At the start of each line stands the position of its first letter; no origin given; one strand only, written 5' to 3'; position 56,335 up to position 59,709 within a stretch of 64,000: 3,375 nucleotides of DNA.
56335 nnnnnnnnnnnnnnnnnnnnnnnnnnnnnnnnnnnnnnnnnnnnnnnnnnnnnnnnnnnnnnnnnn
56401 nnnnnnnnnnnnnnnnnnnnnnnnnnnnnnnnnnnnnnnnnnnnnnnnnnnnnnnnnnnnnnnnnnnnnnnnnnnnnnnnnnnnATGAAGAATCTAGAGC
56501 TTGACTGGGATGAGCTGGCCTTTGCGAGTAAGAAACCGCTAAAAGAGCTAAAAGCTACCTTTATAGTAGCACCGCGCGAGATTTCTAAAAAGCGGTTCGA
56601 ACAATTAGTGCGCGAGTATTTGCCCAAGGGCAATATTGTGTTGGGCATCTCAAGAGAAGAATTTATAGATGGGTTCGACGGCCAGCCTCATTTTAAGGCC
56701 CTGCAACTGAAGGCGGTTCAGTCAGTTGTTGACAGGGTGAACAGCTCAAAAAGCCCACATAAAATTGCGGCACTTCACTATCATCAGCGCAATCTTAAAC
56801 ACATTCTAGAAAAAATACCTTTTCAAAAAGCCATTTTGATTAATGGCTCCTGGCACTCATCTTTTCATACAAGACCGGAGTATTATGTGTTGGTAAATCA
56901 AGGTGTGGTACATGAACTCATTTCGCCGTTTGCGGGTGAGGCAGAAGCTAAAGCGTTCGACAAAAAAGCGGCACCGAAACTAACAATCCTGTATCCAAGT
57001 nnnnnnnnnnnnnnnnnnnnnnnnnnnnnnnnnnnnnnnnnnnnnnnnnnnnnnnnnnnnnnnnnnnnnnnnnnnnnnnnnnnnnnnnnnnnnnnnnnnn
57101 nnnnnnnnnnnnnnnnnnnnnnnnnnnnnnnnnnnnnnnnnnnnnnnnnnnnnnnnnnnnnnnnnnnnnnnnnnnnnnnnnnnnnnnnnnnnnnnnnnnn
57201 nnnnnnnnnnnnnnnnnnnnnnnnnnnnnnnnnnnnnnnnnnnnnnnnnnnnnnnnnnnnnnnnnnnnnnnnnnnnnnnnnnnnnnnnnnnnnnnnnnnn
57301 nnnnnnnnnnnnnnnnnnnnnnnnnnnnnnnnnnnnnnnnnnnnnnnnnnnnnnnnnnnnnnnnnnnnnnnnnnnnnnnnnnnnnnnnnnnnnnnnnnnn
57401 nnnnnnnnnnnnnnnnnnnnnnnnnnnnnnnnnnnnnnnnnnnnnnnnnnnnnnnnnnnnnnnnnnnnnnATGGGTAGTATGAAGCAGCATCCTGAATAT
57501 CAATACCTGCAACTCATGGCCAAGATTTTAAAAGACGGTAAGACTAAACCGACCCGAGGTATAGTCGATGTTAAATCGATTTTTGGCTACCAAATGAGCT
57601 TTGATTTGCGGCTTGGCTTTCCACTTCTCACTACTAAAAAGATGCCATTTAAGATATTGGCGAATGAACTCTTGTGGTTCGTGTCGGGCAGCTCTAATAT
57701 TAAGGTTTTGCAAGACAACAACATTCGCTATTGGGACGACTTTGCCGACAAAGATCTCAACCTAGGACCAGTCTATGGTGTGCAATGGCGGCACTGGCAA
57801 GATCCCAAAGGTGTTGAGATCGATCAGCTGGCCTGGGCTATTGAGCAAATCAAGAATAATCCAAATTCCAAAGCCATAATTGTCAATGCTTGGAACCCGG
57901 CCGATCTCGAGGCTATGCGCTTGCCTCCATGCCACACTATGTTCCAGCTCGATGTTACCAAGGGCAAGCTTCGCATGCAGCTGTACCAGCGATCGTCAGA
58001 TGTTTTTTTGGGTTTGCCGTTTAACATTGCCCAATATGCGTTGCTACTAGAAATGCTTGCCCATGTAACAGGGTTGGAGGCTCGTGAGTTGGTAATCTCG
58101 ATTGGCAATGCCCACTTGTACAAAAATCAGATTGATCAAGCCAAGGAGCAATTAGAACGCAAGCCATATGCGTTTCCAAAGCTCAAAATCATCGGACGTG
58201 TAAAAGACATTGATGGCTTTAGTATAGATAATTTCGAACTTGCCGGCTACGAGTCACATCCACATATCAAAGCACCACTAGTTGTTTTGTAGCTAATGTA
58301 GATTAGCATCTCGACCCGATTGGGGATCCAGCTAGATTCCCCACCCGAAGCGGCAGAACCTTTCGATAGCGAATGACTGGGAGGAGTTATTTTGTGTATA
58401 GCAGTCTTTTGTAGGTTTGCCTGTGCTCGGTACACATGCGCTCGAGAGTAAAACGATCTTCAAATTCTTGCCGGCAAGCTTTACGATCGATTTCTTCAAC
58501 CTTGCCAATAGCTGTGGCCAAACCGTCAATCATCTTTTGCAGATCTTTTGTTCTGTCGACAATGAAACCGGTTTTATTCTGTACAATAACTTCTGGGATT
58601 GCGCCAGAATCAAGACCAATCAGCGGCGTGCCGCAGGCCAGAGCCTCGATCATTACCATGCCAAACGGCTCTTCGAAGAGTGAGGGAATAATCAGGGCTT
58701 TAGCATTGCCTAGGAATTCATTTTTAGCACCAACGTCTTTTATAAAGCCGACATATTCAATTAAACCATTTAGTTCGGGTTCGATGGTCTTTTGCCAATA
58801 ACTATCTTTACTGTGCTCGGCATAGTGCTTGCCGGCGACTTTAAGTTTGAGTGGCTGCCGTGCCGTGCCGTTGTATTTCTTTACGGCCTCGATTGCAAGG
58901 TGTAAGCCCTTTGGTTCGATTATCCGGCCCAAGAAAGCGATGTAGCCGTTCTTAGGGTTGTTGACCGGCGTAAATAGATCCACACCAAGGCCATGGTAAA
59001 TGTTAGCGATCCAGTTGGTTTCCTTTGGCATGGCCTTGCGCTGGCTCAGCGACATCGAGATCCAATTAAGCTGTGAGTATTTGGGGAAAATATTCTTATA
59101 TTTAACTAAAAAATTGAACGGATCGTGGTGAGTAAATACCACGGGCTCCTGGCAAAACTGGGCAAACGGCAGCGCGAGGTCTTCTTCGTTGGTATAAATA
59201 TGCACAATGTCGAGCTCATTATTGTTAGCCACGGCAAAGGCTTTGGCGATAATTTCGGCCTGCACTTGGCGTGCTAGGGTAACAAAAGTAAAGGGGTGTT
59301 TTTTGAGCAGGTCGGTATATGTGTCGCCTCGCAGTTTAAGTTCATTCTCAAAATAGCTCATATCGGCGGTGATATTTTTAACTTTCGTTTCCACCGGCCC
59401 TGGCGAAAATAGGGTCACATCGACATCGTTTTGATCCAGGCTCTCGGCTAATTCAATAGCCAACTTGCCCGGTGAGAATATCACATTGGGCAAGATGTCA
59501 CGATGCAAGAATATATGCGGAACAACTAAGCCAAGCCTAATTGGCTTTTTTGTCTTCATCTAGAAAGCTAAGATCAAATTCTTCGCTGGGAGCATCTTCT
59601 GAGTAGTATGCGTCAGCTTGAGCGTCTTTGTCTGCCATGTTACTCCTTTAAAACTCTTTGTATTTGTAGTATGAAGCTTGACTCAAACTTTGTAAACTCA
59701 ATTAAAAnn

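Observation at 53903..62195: Complete thymidylate-cycle and nucleotide-salvage cluster wedged between rplA and rplJ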

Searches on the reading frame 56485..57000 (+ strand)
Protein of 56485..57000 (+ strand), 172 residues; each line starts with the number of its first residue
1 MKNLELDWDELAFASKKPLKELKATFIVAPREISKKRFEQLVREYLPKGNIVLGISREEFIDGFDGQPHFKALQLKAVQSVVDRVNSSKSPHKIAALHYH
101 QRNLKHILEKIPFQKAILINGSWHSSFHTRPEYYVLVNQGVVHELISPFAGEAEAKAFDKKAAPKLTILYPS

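Call 48: predict_structure(alignment_id=A3)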
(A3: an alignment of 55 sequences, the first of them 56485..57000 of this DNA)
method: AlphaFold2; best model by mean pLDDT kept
length: 172 residues; sequences in the alignment: 55
mean_pLDDT: 94.3   pTM: 0.89
mean pLDDT of the five models: 94.3, 92.0, 91.5, 90.4, 89.5
residues with pLDDT >= 90: 149; 70-90: 21; 50-70: 1; < 50: 1
segments of 3 or more residues with pLDDT < 50: none
pLDDT, mean of each block of 10 residues (from residue 1): 84 96 96 97 98 97 89 96 97 98 97 97 90 97 96 94 89 75
secondary structure, 60 per line:
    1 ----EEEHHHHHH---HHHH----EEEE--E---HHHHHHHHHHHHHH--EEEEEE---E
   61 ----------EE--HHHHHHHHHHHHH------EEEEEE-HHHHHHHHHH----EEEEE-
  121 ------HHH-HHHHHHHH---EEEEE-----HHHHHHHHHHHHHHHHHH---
elements in order: E5-7 H8-13 H17-20 E25-28 H35-48 E51-56 H75-87 E94-99 H101-110 E115-119 H131-138 E142-146 H152-169

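Call 50: fold_search(model_id=the predicted structure, library=pdb)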
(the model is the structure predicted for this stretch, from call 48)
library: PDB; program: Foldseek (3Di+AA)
matches with E <= 10: 1221; with E <= 0.001: 0
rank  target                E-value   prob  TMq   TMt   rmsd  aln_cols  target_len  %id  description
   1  3mtw                  3.9e-03  0.80  0.30  0.15  15.3       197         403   11  Crystal structure of L-Lysine, L-Arginine carboxypeptidase Cc2672 from Caulobacter Crescentus CB15 complexed with N-meth (released 2010-07-28)
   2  2d13_A                1.0e-02  0.85  0.35  0.30   6.7       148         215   12  Crystal Structure of PH1257 from Pyrococcus horikoshii OT3 (released 2006-02-12)
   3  3k9w                  1.2e-02  0.77  0.35  0.36   7.5       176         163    8  Crystal structure of phosphopantetheine adenylyltransferase from Burkholderia pseudomallei with hydrolyzed 3'-dephospho  (released 2009-11-03)
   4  5udt_E                1.2e-02  0.63  0.31  0.24  10.9       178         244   10  LarE, a sulfur transferase involved in synthesis of the cofactor for lactate racemase, in complex with AMP (released 2017-08-23)
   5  5udq_A                1.4e-02  0.47  0.29  0.22  13.5       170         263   12  LarE, a sulfur transferase involved in synthesis of the cofactor for lactate racemase, apo form (released 2017-08-23)
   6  9d6w_D                1.5e-02  0.38  0.27  0.18  14.0       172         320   13  Crystal structure of Apo Human Prostaglandin reductase 1 (PTGR1) (Monoclinic P form) (released 2025-08-20)
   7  5x3d                  2.2e-02  0.97  0.47  0.60   4.8       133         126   10  Crystal structure of HEP-CMP-bound form of cytidylyltransferase (CyTase) domain of Fom1 from Streptomyces wedmorensis (released 2017-09-13)
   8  6b2o_A                2.2e-02  0.44  0.29  0.22  11.3       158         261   13  LarE, a sulfur transferase involved in synthesis of the cofactor for lactate racemase, C176A variant (released 2018-09-05)
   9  5udx_B                2.4e-02  0.35  0.28  0.22  12.9       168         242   12  LarE, a sulfur transferase involved in synthesis of the cofactor for lactate racemase, in complex with zinc (released 2017-08-23)
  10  5o08_A                2.7e-02  0.47  0.32  0.33   7.8       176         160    9  Crystal structure of Phosphopantetheine adenylyltransferase from Mycobacterium abcessus in complex with Dephospho-coen (released 2017-06-28)
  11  7vr2_A                2.9e-02  0.41  0.28  0.17  11.9       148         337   14  Crystal structure of (-)-pulegone reductase PR1292 from Nepeta tenuifolia (released 2022-10-26)
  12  5unm_D                3.1e-02  0.35  0.28  0.22  12.5       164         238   11  LarE, a sulfur transferase involved in synthesis of the cofactor for lactate racemase, substrate free form with flexib (released 2017-08-23)
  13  3k32_B                3.3e-02  0.57  0.36  0.33   7.0       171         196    8  The crystal structure of predicted subunit of tRNA methyltransferase from Methanocaldococcus jannaschii DSM (released 2010-01-12)
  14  3dbr_G                3.7e-02  0.80  0.41  0.17  11.2       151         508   12  Structural Dissection of a Gating Mechanism Preventing Misactivation of Ubiquitin by NEDD8's E1 (APPBP1-UBA3Arg190Gln- (released 2008-08-12)
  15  1t9k_A                3.7e-02  0.72  0.41  0.23  17.9       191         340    8  X-ray crystal structure of aIF-2B alpha subunit-related translation initiation factor [Thermotoga maritima] (released 2004-06-08)
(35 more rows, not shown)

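Call 73: search_protein_families(library=phrogs, proteins=[window:56485-57000:+], max_evalue=0.01)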
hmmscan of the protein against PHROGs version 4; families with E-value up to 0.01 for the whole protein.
window:56485-57000:+ (172 aa): 0 families

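Call 77: search_protein_representatives(alignment_id=A4)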
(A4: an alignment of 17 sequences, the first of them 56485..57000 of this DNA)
Query: 17 sequences, 171 profile positions. Proteins with E-value up to 0.001 (for the whole library): 71; up to 1e-10: 67; up to 1e-30: 36. The best 71 are listed.
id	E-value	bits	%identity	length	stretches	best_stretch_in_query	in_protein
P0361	3.5e-73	261.5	-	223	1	1-162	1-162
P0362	1.7e-71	256.0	-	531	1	4-166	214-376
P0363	6.6e-69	247.6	-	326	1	3-168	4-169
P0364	1.2e-68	246.8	-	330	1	2-168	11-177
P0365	3.8e-62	225.6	-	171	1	4-162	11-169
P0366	2.1e-60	219.9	-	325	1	3-167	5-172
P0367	5.5e-55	202.3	-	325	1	5-167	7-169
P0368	1.2e-54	201.2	-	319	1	6-168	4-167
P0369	2.2e-54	200.4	-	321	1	6-160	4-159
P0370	8.0e-54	198.5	-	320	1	6-161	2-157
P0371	2.1e-52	193.9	-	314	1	4-159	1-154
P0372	6.4e-52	192.3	-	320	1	3-163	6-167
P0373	3.6e-50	186.6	-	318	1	5-168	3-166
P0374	6.4e-49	182.6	-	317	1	2-165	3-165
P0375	3.7e-47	176.8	-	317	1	1-167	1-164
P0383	7.6e-37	143.2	-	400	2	87-168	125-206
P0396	9.2e-31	123.5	-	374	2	5-139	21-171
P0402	1.8e-27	112.8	-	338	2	92-161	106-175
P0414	1.0e-18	84.2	-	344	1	5-164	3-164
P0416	2.5e-17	79.7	-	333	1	6-165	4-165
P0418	4.1e-16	75.8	-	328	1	4-166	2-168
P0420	6.4e-16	75.1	-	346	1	5-167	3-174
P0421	4.9e-15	72.3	-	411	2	81-163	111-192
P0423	9.6e-15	71.3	-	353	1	4-165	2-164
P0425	1.6e-12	64.1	-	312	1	33-167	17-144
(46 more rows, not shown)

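Call 78: search_protein_families(library=pfam, proteins=[P0414, P0416, P0418, P0420, P0423, P0421, P0383, P0396, P0402, P0425], max_evalue=0.001)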
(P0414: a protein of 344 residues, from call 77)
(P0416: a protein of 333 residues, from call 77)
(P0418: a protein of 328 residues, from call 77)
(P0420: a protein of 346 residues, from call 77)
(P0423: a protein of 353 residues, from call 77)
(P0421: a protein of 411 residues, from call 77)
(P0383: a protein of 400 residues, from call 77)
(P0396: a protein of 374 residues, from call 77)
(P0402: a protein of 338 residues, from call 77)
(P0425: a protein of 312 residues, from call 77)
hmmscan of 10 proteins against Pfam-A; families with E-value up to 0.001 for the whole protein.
P0414 (344 aa): 2 families
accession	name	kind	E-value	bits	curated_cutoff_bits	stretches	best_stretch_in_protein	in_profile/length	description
PF00383.29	dCMP_cyt_deam_1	-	3.8e-13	49.7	25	1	205-320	5-100/102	Cytidine and deoxycytidylate deaminase zinc-binding region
PF14437.12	MafB19-deam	-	7.8e-09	36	27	1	225-323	25-102/142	MafB19-like deaminase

P0416 (333 aa): 2 families
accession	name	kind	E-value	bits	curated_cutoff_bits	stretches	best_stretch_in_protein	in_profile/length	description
PF00383.29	dCMP_cyt_deam_1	-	2.1e-08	34.4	25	1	248-310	34-100/102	Cytidine and deoxycytidylate deaminase zinc-binding region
PF14437.12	MafB19-deam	-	3.5e-06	27.4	27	1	261-316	48-105/142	MafB19-like deaminase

P0418 (328 aa): 3 families
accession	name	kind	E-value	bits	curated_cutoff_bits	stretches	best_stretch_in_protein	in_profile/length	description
PF14437.12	MafB19-deam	-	9.4e-15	55.2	27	1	208-310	25-104/142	MafB19-like deaminase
PF00383.29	dCMP_cyt_deam_1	-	8.7e-14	51.7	25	1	187-306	4-101/102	Cytidine and deoxycytidylate deaminase zinc-binding region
PF16744.11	zf-RING_15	-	0.00018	22.1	30.8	0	284-308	18-42/73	KIAA1045 RING finger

P0420 (346 aa): 2 families
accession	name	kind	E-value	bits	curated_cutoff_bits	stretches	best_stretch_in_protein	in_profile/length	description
PF14437.12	MafB19-deam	-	3.7e-09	37.1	27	1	271-332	42-105/142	MafB19-like deaminase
PF00383.29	dCMP_cyt_deam_1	-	3.7e-09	36.8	25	1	253-327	50-101/102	Cytidine and deoxycytidylate deaminase zinc-binding region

P0423 (353 aa): 2 families
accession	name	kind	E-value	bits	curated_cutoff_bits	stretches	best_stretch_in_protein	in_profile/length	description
PF00383.29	dCMP_cyt_deam_1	-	7.2e-11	42.3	25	1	283-338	45-101/102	Cytidine and deoxycytidylate deaminase zinc-binding region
PF14437.12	MafB19-deam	-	1.7e-10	41.4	27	1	251-344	34-106/142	MafB19-like deaminase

P0421 (411 aa): 2 families
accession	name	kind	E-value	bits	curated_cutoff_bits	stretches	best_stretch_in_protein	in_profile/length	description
PF00383.29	dCMP_cyt_deam_1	-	2.6e-07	30.9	25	1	308-387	50-101/102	Cytidine and deoxycytidylate deaminase zinc-binding region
PF14437.12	MafB19-deam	-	8.2e-05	23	27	1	348-391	59-104/142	MafB19-like deaminase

P0383 (400 aa): 2 families
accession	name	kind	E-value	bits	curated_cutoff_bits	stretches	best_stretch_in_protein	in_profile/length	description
PF00383.29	dCMP_cyt_deam_1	-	2.9e-10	40.4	25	1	218-377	3-101/102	Cytidine and deoxycytidylate deaminase zinc-binding region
PF14437.12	MafB19-deam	-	5e-09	36.6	27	1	239-383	23-106/142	MafB19-like deaminase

P0396 (374 aa): 2 families
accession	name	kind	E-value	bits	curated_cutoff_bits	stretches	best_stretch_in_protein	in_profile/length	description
PF00383.29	dCMP_cyt_deam_1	-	1.1e-10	41.7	25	1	234-350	4-100/102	Cytidine and deoxycytidylate deaminase zinc-binding region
PF14437.12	MafB19-deam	-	5.8e-09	36.4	27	1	234-359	3-109/142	MafB19-like deaminase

P0402 (338 aa): 3 families
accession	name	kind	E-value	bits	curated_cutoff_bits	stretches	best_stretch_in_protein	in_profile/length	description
PF14437.12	MafB19-deam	-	8.4e-16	58.6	27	1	219-325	24-110/142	MafB19-like deaminase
PF00383.29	dCMP_cyt_deam_1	-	1.1e-15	57.8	25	1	208-314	13-100/102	Cytidine and deoxycytidylate deaminase zinc-binding region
PF18750.7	SNAD4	-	0.0002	21.9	27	1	258-306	22-73/130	Secreted Novel AID/APOBEC-like Deaminase 4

P0425 (312 aa): 2 families
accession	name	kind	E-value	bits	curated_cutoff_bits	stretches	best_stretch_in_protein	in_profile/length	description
PF00383.29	dCMP_cyt_deam_1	-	7.6e-14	51.9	25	1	176-277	20-100/102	Cytidine and deoxycytidylate deaminase zinc-binding region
PF14437.12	MafB19-deam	-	7.1e-13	49.1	27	1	181-282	24-104/142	MafB19-like deaminase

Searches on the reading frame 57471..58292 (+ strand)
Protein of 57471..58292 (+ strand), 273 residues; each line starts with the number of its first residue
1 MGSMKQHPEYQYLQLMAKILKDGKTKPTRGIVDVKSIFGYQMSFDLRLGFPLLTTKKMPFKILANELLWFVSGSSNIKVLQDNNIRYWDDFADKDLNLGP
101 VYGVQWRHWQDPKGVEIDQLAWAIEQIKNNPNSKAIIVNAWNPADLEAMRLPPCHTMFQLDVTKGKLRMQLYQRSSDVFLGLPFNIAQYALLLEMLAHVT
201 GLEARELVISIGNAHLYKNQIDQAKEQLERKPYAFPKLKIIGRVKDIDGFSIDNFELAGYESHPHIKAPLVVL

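Call 3: search_protein_families(library=pfam, proteins=[window:57471-58292:+], max_evalue=0.01)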
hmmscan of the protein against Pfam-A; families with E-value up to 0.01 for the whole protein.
window:57471-58292:+ (273 aa): 1 family
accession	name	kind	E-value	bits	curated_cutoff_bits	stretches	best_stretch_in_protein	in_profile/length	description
PF00303.24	Thymidylat_synt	-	3.6e-107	357.9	24.3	1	11-272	2-266/266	Thymidylate synthase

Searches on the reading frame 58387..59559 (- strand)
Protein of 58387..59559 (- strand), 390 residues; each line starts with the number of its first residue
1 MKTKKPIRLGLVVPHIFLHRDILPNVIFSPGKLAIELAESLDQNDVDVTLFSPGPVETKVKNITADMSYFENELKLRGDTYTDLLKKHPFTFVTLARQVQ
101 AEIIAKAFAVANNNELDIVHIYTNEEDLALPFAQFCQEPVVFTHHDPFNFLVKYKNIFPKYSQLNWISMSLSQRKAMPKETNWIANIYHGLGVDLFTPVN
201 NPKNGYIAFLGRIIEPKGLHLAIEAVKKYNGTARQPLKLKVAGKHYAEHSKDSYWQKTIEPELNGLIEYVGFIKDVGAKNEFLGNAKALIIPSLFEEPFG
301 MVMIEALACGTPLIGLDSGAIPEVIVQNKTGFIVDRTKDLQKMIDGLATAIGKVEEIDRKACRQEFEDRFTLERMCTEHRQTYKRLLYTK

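Call 3: search_protein_families(library=pfam, proteins=[window:58387-59559:-], max_evalue=0.01)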
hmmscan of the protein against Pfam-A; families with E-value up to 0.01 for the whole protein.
window:58387-59559:- (390 aa): 4 families
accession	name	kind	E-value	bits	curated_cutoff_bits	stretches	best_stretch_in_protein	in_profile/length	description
PF00534.26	Glycos_transf_1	-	4e-26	92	26.4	1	201-350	12-155/172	Glycosyl transferases group 1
PF13692.12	Glyco_trans_1_4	-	2.1e-21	77.1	27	1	206-348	3-137/142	Glycosyl transferases group 1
PF20706.3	GT4-conflict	-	4e-09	36.4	26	1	201-353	192-353/385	Family 4 Glycosyltransferase in conflict systems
PF13439.12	Glyco_transf_4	-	0.00027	21.4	28.5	1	34-156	8-116/170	Glycosyltransferase Family 4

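Call 19: search_protein_families(library=ncbifam, proteins=[window:58387-59559:-], max_evalue=0.01)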
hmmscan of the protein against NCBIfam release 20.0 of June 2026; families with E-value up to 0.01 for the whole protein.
window:58387-59559:- (390 aa): 28 families (the best 25 are shown)
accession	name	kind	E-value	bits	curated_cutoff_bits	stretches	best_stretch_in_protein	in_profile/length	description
TIGR02149.1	glgA_Coryne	subfamily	4.9e-18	65.4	302.4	1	202-359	202-357/391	glycogen synthase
TIGR03999.1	thiol_BshA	equivalog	9.8e-15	54.3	273.7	1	265-387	252-374/375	N-acetyl-alpha-D-glucosaminyl L-malate synthase BshA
NF046085.1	XrtY_assoc_Gly1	equivalog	1.2e-14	54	400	1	200-386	205-384/387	XrtY-associated glycosyltransferase XYAG1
NF041876.1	EPS_EpsE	equivalog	2e-14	53.6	400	1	198-374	208-384/389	exopolysaccharide biosynthesis GT4 family glycosyltransferase EpsE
NF012028.0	PRK15484.1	subfamily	6.2e-14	51.9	618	1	205-356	194-347/380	lipopolysaccharide N-acetylglucosaminyltransferase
NF041010.1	glycosy_Agl16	equivalog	1.1e-12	47.5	575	1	196-384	170-349/352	glycosylation protein Agl16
NF038295.1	EPS_HpsP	equivalog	7.2e-12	45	550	1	205-386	208-387/388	hormogonium polysaccharide biosynthesis glycosyltransferase HpsP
TIGR03449.1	mycothiol_MshA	equivalog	2.6e-11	43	462.5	1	204-385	220-402/406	D-inositol-3-phosphate glycosyltransferase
TIGR03088.1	stp2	hypoth_equivalog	4e-11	42.6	409.05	1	219-387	212-374/374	TIGR03088 family PEP-CTERM/XrtA system glycosyltransferase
NF038298.1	EPS_HpsO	equivalog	1.2e-10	40.8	575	1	206-386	203-387/388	hormogonium polysaccharide biosynthesis glycosyltransferase HpsO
NF053787.1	GlcN_PG_synth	equivalog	2.3e-10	39.9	480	1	295-387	270-360/361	N-acetylglucosaminyl phosphatidylglycerol synthase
TIGR04047.1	MSMEG_0565_glyc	hypoth_equivalog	1.1e-09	37.9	259.85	1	283-384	274-372/373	MSMEG_0565 family glycosyltransferase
TIGR02095.1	glgA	subfamily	5.7e-09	35.1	328.45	1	202-386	292-477/477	glycogen/starch synthase, ADP-glucose type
NF047880.1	glyco_SdgA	exception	3.8e-08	32.3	800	1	199-351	310-454/488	serine-aspartate repeat adhesin O-glycosyltransferase SdgA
TIGR04005.1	wcaL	equivalog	8.1e-08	31.5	537.6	1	175-349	190-366/406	colanic acid biosynthesis glycosyltransferase WcaL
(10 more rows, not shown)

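Call 55: search_solved_structures(query=window:58387-59559:-, max_evalue=0.00001)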
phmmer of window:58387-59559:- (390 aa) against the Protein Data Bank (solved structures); distinct sequences matched with E-value up to 0.00001: 18.
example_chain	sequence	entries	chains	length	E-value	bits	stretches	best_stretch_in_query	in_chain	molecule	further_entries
8x3q_C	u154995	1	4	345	7e-45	156.8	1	84-387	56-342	Glycosyl transferase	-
7fg9_A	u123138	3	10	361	8.1e-45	156.6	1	84-387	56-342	Glycosyl transferase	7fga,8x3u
9v0l_A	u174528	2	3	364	2e-21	79.6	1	189-378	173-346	tetrahydrobiopterin glucosyltransferases | tetrahydrobiopterin glucosyltransferase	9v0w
5zer_A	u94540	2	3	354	6.9e-17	64.6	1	199-375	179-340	UDP-glucose:tetrahydrobiopterin glucosyltransferase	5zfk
5ze7_B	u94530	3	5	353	7e-17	64.6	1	199-375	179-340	UDP-glucose:tetrahydrobiopterin glucosyltransferase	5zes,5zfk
5d00_A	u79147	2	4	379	4.4e-10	42.3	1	296-386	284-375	N-acetyl-alpha-D-glucosaminyl L-malate synthase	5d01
6tvp_A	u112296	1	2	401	2.4e-09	39.8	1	190-353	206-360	Alpha-maltose-1-phosphate synthase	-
2jjm_A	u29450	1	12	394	1.6e-08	37.1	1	290-384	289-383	GLYCOSYL TRANSFERASE, GROUP 1 FAMILY PROTEIN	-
3mbo_A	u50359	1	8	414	1.8e-08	37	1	290-384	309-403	Glycosyltransferase, group 1 family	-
4n9w_A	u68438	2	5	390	4.9e-08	35.5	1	114-351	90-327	GDP-mannose-dependent alpha-(1-2)-phosphatidylinositol mannosyltransferase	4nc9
2gej_A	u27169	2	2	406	5.4e-08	35.4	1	114-351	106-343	PHOSPHATIDYLINOSITOL MANNOSYLTRANSFERASE (PimA)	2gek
6kih_A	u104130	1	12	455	7.6e-08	34.9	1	195-347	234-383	Tll1590 protein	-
2f9f_A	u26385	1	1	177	1.4e-07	34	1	211-362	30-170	first mannosyl transferase (wbaZ-1)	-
5i45_A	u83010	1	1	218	3e-07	32.9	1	207-365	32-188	Glycosyl transferases group 1 family protein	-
3c4q_A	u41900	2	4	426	3.3e-07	32.8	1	206-352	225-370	Predicted glycosyltransferases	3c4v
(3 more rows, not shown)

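Call 72: search_protein_families(library=padloc, proteins=[window:58387-59559:-], max_evalue=0.01)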
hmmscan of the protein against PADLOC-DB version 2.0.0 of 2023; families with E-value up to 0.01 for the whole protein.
window:58387-59559:- (390 aa): 0 families
